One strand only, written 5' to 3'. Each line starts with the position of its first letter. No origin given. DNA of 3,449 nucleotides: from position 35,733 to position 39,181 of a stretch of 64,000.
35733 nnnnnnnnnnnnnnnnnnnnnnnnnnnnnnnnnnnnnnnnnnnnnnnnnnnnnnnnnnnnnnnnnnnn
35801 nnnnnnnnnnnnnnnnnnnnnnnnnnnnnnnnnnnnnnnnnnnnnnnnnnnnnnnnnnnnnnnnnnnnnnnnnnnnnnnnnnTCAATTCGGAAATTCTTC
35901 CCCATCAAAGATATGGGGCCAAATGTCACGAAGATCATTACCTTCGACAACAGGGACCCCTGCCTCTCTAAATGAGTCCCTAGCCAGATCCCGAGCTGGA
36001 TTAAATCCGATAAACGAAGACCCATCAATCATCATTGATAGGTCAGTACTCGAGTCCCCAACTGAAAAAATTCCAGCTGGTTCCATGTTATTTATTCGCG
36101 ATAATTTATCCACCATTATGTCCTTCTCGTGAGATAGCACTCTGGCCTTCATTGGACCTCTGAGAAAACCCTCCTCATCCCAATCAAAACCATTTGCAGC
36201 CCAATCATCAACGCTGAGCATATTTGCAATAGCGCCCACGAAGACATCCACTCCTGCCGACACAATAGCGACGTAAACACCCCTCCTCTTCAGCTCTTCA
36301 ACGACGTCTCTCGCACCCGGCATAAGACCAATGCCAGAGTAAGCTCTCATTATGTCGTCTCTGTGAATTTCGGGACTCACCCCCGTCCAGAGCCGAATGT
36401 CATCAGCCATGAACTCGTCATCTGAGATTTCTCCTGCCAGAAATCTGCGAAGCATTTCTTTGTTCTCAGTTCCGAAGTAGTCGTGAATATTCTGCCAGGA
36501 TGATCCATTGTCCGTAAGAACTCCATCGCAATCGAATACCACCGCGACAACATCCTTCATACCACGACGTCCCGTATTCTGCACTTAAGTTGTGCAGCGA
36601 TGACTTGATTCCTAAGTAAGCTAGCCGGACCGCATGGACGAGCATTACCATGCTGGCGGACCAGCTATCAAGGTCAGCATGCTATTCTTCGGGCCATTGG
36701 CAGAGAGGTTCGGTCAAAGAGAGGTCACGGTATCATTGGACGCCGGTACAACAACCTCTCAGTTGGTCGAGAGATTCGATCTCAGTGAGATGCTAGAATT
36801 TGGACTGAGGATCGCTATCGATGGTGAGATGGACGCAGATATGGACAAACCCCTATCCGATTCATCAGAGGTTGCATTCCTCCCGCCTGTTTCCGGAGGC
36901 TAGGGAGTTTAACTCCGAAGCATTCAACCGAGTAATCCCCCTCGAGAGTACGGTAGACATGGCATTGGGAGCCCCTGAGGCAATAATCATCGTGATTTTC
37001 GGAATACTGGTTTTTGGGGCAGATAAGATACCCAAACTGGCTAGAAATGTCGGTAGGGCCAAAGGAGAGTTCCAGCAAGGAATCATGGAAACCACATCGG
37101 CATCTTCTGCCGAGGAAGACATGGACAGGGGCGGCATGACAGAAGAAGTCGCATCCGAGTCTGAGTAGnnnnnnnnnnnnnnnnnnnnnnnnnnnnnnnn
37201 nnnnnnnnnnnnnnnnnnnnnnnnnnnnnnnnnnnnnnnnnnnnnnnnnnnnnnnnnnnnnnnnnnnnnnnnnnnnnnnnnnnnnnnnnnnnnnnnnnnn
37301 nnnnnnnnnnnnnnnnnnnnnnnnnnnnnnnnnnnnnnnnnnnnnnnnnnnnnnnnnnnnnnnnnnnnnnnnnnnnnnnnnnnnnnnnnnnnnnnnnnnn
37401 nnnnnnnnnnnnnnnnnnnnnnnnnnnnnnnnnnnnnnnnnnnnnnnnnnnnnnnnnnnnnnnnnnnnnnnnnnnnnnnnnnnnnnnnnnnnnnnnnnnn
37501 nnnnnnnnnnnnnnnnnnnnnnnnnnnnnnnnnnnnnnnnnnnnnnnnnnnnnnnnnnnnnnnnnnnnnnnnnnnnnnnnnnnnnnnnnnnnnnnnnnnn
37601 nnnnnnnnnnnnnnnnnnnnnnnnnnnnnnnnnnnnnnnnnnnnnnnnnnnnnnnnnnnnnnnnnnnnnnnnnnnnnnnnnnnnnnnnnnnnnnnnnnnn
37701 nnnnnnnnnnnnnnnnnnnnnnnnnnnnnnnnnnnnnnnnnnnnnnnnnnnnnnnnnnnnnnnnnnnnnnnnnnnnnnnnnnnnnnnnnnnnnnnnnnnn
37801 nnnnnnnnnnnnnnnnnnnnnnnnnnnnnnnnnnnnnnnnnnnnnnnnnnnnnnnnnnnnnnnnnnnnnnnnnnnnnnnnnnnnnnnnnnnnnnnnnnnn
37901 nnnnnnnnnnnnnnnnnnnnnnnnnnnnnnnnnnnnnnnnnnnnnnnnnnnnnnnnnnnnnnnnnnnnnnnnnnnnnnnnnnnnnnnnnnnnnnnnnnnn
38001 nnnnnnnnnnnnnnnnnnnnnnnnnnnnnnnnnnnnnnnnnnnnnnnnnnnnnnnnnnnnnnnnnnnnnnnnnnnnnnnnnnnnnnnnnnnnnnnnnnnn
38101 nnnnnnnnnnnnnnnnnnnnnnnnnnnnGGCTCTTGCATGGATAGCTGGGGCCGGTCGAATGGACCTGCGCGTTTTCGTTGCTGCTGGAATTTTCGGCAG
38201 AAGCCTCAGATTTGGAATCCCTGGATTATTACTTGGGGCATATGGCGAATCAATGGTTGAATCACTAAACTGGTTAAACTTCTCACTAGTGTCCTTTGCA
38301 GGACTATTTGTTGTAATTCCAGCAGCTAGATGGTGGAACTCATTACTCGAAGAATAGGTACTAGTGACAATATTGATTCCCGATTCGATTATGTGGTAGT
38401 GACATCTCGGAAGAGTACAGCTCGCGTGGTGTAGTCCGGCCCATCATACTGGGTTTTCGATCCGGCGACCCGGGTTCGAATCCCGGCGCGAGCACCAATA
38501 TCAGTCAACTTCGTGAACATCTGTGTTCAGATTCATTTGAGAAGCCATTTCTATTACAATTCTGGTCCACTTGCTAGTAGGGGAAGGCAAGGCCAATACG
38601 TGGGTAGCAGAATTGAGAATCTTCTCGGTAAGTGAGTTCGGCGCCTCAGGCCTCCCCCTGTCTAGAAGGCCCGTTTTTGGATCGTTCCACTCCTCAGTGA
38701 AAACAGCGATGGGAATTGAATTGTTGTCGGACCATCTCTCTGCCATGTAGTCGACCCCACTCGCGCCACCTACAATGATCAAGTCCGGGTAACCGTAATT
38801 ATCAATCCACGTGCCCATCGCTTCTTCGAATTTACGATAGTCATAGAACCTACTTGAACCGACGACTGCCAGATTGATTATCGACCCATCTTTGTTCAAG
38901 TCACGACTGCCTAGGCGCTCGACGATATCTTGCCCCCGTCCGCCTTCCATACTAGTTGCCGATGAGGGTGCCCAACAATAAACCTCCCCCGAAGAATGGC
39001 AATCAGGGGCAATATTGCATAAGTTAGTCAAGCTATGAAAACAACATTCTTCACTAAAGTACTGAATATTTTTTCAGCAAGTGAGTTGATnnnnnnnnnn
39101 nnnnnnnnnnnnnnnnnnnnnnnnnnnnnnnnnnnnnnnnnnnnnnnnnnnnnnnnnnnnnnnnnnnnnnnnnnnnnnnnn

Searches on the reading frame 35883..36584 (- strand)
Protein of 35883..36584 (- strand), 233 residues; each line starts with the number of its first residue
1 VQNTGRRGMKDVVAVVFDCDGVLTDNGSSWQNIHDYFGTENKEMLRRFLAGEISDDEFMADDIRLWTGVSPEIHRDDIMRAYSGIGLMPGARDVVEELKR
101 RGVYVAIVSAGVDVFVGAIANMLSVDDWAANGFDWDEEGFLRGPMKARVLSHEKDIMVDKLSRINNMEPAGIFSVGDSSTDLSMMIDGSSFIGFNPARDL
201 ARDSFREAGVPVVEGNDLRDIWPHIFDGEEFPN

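Call 62: search_protein_families(library=pfam, proteins=[window:35883-36584:-], max_evalue=0.0001)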
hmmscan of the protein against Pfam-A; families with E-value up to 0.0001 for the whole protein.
window:35883-36584:- (233 aa): 2 families
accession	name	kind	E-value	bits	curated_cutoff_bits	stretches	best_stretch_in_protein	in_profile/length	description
PF12710.13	HAD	-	6.5e-14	53.2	27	1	15-185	1-188/189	haloacid dehalogenase-like hydrolase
PF00702.32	Hydrolase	-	3.1e-11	44.5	26.4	1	14-185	3-187/191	haloacid dehalogenase-like hydrolase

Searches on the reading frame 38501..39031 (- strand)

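Call 62: search_protein_families(library=pfam, proteins=[window:38501-39031:-], max_evalue=0.0001)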
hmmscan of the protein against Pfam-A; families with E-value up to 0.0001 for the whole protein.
window:38501-39031:- (176 aa): 1 family
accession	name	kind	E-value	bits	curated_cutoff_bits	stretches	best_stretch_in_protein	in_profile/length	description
PF10686.14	YAcAr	-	2.3e-07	30.9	28.2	1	54-116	3-64/66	YspA, cpYpsA-related SLOG family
